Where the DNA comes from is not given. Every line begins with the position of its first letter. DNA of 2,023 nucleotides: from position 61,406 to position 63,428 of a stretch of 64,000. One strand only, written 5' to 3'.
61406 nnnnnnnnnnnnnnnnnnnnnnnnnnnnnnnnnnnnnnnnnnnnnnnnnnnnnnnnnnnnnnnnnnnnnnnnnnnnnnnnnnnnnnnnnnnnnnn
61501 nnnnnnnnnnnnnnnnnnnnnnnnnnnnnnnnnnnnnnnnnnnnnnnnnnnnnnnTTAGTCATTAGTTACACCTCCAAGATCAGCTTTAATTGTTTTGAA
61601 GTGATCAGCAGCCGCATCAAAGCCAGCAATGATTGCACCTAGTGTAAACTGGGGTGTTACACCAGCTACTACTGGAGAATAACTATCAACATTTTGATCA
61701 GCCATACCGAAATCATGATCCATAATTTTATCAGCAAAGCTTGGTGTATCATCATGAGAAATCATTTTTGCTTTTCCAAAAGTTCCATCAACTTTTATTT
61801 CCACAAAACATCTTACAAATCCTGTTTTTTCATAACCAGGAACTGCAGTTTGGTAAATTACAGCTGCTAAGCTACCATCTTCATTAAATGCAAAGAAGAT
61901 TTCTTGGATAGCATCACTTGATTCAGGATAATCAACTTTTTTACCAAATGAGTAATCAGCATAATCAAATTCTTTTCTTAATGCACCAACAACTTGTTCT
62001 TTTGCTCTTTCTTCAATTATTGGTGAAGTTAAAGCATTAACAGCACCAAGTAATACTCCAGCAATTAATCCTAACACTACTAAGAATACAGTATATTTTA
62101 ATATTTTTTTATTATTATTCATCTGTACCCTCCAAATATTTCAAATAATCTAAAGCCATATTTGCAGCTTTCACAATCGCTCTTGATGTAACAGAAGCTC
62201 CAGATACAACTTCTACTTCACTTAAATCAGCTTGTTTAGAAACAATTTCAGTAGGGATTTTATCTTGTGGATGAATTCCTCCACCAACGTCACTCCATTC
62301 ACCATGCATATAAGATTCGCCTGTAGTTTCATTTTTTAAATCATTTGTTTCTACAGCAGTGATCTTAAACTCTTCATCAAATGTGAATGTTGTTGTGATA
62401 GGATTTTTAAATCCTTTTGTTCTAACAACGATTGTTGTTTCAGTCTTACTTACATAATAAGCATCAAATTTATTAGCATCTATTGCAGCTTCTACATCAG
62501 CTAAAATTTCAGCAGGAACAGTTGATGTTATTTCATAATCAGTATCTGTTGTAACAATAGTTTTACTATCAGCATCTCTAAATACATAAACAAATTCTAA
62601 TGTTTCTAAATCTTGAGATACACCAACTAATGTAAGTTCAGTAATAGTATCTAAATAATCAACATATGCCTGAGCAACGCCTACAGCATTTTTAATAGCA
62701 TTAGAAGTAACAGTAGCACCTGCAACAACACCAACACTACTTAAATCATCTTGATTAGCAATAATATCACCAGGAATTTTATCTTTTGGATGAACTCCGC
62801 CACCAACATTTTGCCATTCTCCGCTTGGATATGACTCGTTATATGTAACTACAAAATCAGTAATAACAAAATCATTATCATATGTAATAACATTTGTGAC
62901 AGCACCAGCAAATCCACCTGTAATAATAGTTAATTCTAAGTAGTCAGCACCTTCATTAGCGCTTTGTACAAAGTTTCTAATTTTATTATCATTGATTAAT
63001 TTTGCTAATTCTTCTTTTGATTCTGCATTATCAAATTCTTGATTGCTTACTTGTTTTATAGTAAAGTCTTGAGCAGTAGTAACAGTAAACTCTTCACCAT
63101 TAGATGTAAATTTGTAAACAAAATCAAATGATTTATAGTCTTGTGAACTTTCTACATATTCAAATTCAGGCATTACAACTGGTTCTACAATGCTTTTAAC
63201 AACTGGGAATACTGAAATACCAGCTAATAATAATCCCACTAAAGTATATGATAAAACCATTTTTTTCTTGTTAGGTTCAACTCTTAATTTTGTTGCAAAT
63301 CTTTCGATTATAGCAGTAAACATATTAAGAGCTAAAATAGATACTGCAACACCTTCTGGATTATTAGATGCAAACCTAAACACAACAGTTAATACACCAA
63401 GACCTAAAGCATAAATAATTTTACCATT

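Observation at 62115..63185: RnfD carrying two extra C-terminal FMN-binding domains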

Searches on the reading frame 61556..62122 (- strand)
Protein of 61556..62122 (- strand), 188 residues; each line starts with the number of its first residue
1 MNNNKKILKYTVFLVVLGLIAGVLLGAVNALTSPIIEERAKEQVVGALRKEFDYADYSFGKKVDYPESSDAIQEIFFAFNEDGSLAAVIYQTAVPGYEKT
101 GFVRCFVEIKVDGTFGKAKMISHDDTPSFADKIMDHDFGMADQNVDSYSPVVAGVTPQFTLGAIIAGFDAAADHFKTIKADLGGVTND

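Call 5: search_protein_families(library=pfam, proteins=[window:61556-62122:-], max_evalue=1)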
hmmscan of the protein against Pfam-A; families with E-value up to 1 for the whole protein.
window:61556-62122:- (188 aa): 1 family
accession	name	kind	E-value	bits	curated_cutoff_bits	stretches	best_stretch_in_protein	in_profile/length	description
PF04205.19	FMN_bind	-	0.091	13.9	22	1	101-147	4-57/77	FMN-binding domain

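Call 6: search_protein_families(library=ncbifam, proteins=[window:61556-62122:-], max_evalue=1)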
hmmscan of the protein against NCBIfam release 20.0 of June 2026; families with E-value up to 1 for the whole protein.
window:61556-62122:- (188 aa): 4 families
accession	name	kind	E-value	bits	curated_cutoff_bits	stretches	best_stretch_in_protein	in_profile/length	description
TIGR01947.1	rnfG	subfamily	2e-11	44.3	102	1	12-136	2-135/187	RnfABCDGE type electron transport complex subunit G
NF002519.0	PRK01908.1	equivalog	2.2e-09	37.3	178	1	5-133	3-135/209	electron transport complex subunit RsxG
NF045876.1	RnfG_DVU2794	exception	4.9e-07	29.4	205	1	5-139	2-135/190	RnfABCDGE type electron transport complex subunit G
NF041840.1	rnfG_Methano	equivalog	0.00015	21.4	230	1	2-140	3-141/189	Rnf electron transport complex subunit RnfG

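Call 25: search_solved_structures(query=window:61556-62122:-, max_evalue=1, show_alignments=3)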
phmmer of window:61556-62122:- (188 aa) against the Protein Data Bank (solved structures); distinct sequences matched with E-value up to 1: 4.
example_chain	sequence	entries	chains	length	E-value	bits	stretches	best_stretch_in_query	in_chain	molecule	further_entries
8ahx_G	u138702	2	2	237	0.006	19.9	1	19-134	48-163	Ion-translocating oxidoreductase complex subunit G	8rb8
8rb9_G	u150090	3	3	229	0.0086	19.4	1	19-134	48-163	Ion-translocating oxidoreductase complex subunit G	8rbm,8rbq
7zc6_G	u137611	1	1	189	0.012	18.9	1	9-140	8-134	RnfG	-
7r27_A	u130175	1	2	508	0.052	16.8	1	109-181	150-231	D-alanine--D-alanyl carrier protein ligase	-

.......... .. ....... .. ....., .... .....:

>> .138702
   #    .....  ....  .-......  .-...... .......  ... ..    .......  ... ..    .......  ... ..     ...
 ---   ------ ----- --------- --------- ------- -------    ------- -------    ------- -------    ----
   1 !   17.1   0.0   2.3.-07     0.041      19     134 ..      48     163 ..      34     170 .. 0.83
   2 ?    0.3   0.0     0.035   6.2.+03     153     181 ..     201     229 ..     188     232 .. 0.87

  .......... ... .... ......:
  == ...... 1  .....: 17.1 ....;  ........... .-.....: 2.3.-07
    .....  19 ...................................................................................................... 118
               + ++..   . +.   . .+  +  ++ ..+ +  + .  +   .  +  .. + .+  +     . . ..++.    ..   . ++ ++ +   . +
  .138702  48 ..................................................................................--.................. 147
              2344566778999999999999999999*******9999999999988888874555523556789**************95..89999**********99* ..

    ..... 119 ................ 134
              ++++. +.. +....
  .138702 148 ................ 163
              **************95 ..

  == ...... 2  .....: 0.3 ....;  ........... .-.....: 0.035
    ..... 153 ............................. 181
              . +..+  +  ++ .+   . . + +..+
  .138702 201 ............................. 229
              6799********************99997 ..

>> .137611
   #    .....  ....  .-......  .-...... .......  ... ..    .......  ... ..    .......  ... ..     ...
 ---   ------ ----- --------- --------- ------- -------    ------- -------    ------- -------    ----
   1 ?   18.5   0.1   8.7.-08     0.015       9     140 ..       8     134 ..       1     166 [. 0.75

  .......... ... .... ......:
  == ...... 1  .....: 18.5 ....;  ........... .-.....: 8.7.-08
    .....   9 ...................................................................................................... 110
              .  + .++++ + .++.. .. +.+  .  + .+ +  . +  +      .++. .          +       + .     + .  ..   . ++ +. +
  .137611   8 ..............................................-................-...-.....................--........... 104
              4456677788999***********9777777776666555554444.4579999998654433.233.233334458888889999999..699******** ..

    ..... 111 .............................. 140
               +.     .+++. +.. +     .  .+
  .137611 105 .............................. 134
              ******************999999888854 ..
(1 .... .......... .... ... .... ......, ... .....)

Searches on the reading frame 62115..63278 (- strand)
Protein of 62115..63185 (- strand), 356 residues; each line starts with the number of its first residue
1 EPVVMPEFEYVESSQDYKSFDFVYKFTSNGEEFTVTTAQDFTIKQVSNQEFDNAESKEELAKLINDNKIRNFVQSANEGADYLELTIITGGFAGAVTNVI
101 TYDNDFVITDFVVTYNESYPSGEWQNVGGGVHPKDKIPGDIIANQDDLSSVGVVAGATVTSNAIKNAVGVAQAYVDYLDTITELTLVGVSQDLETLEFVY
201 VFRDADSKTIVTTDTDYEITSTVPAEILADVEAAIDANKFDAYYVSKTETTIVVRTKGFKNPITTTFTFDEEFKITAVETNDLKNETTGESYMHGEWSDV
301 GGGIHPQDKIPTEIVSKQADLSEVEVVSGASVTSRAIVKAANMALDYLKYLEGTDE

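Call 26: search_solved_structures(query=window:62115-63185:-, max_evalue=1, show_alignments=3)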
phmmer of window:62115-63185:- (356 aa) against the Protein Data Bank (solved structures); distinct sequences matched with E-value up to 1: 1.
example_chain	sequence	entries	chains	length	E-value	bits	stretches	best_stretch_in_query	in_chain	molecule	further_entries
9eri_G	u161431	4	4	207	0.12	15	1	256-347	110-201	Na(+)-translocating ferredoxin:NAD(+) oxidoreductase complex subunit G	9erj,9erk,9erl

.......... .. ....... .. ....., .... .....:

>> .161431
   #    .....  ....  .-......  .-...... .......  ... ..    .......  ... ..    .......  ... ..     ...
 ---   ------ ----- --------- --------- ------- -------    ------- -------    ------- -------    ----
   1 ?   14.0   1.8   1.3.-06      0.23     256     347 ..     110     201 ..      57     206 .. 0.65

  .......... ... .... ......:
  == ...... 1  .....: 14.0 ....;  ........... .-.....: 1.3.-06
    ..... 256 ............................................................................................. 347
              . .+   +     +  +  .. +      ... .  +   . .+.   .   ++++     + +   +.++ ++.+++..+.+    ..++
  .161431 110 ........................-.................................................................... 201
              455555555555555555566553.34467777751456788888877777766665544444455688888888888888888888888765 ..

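Call 39: find_related_loci(query=window:62115-63185:-, collection=genome_contigs, flank=8000)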
Query window:62115-63185:- (356 aa) in genome_contigs; peptide patterns used: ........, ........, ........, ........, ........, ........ (x = any residue, [..] = any of these).
56 stretches matched a pattern, but none encodes a relative of the query by tblastn (E <= 1e-3).

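Call 45: predict_structure(alignment_id=A1)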
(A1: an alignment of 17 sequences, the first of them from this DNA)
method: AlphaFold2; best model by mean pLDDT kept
length: 387 residues; sequences in the alignment: 17
mean_pLDDT: 86.1   pTM: 0.72
mean pLDDT of the five models: 86.1, 85.5, 85.5, 85.1, 83.6
residues with pLDDT >= 90: 234; 70-90: 104; 50-70: 33; < 50: 16
segments of 3 or more residues with pLDDT < 50: 319-327, 329-333
pLDDT, mean of each block of 10 residues (from residue 1): 76 84 66 68 95 95 94 94 91 94 94 94 90 93 82 54 83 89 84 92 94 91 93 90 95 94 95 94 93 93 94 67 47 68 92 86 89 94 79
secondary structure, 60 per line:
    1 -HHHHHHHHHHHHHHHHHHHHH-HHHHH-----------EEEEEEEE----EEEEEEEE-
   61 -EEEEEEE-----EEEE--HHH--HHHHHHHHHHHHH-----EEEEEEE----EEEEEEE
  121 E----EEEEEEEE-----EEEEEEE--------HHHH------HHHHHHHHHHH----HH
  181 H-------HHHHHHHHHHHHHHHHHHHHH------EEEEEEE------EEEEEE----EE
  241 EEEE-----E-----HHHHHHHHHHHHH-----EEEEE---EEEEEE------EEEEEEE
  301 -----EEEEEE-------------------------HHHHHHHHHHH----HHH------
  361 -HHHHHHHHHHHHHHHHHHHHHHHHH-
elements in order: H2-22 H24-28 E40-47 E52-59 E62-68 E74-77 H85-97 E103-109 E114-121 E126-133 E139-145 H154-157 H164-174 H189-209 E216-222 E229-234 E239-244 H256-268 E274-278 E282-287 E294-300 E306-311 H337-347 H362-386

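Call 47: fold_search(model_id=the predicted structure, library=pdb)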
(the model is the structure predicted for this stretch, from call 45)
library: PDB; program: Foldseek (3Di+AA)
matches with E <= 10: 1071; with E <= 0.001: 1
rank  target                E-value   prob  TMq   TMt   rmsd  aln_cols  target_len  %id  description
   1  3doa                  8.3e-04  0.60  0.10  0.14  19.9       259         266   14  The crystal structure of the fibrinogen binding protein from Staphylococcus aureus (released 2008-09-30)
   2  6pon_B                1.3e-03  0.44  0.11  0.15  24.7       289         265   12  CRYSTAL STRUCTURE OF THE N-TERMINAL DOMAIN OF FIBRONECTIN- BINDING PROTEIN PAVA FROM STREPTOCOCCUS PNEUMONIAE (released 2019-07-31)
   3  6pon_A                2.7e-03  0.57  0.10  0.14  19.9       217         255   13  CRYSTAL STRUCTURE OF THE N-TERMINAL DOMAIN OF FIBRONECTIN- BINDING PROTEIN PAVA FROM STREPTOCOCCUS PNEUMONIAE (released 2019-07-31)
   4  7ne7                  2.8e-03  0.47  0.13  0.08  19.2       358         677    7  oligopeptidase B from S. proteomaculans with modified hinge region in complex with N-[(1S)-5-amino-1-(chloroacetyl)penty (released 2021-02-17)
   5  9g33_UQ               2.8e-03  0.44  0.12  0.07  21.1       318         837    6  Stalled 90S - Utp23-Krr1-deltaC3 (released 2025-06-18)
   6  8rb9_G                3.9e-03  0.98  0.17  0.32  17.0       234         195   13  Cryo-EM structure of the NADH:ferredoxin oxidoreductase RNF from Azotobacter vinelandii, NADH added (released 2024-06-26)
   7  7zjz                  4.8e-03  0.44  0.14  0.09  19.3       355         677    9  catalytically non active S532A mutant of oligopeptidase B from S. proteomaculans (released 2023-01-18)
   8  5h3x                  5.7e-03  0.44  0.10  0.13  18.7       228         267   12  The structure of the N-terminal of the fibronectin/fibrinogen-binding protein from Streptococcus suis (FBPS) (released 2016-11-16)
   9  7ne5                  6.3e-03  0.30  0.13  0.08  18.8       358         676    8  catalytically non active S532A mutant of oligopeptidase B from S. proteomaculans with modified hinge region (released 2021-03-31)
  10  8ahx_G                8.3e-03  0.97  0.17  0.32  17.0       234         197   13  Cryo-EM structure of the nitrogen-fixation associated NADH:ferredoxin oxidoreductase RNF from Azotobacter vinelandii (released 2023-11-01)
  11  5boi                  9.2e-03  0.38  0.10  0.16  20.1       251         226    9  Bacillus megaterium YpeB C-terminal domain (released 2015-08-12)
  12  3u1w_A                9.7e-03  0.38  0.13  0.19  22.1       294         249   11  Crystal structure of a Calcium binding protein (BDI_1975) from Parabacteroides distasonis ATCC 8503 at 2.00 A resoluti (released 2012-01-25)
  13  8rb8_G                1.1e-02  0.95  0.17  0.32  17.0       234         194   13  Cryo-EM structure of the NADH:ferredoxin oxidoreductase RNF from Azotobacter vinelandii, purified with 2-ME/TCEP, NADH (released 2024-06-26)
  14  7ywp                  1.2e-02  0.33  0.14  0.09  20.5       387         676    7  Closed conformation of Oligopeptidase B from Serratia proteomaculans with covalently bound TCK (released 2023-02-22)
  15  9l35_A                1.3e-02  0.44  0.14  0.14  17.2       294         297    9  Crystal structure of C45G9.5 protein from Caenorhabditis elegans (released 2025-12-17)
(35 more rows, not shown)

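Call 91: search_protein_representatives(protein=window:62118-63185:-)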
Query: 356 residues. Proteins with E-value up to 0.001 (for the whole library): 77; up to 1e-10: 25; up to 1e-30: 4. The best 77 are listed.
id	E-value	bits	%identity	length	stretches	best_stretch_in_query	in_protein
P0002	6.3e-120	416.8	62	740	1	7-356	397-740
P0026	2.0e-48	181.8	41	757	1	8-349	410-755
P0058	6.6e-45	170.3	38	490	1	6-349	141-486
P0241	6.9e-43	163.6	66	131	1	34-163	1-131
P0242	2.8e-29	118.9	58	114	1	109-223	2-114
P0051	2.2e-28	115.9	36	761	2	8-176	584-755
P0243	3.8e-22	95.4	42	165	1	190-353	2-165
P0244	4.4e-22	95.2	34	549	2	19-176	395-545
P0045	4.5e-22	95.2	37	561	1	186-356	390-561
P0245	7.9e-20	87.8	37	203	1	8-176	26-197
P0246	7.9e-18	81.3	42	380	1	11-175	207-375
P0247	4.1e-17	78.9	43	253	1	191-350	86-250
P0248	1.6e-14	70.4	33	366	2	8-176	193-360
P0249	2.5e-14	69.8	44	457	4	250-348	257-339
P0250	3.3e-14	69.4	45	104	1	256-356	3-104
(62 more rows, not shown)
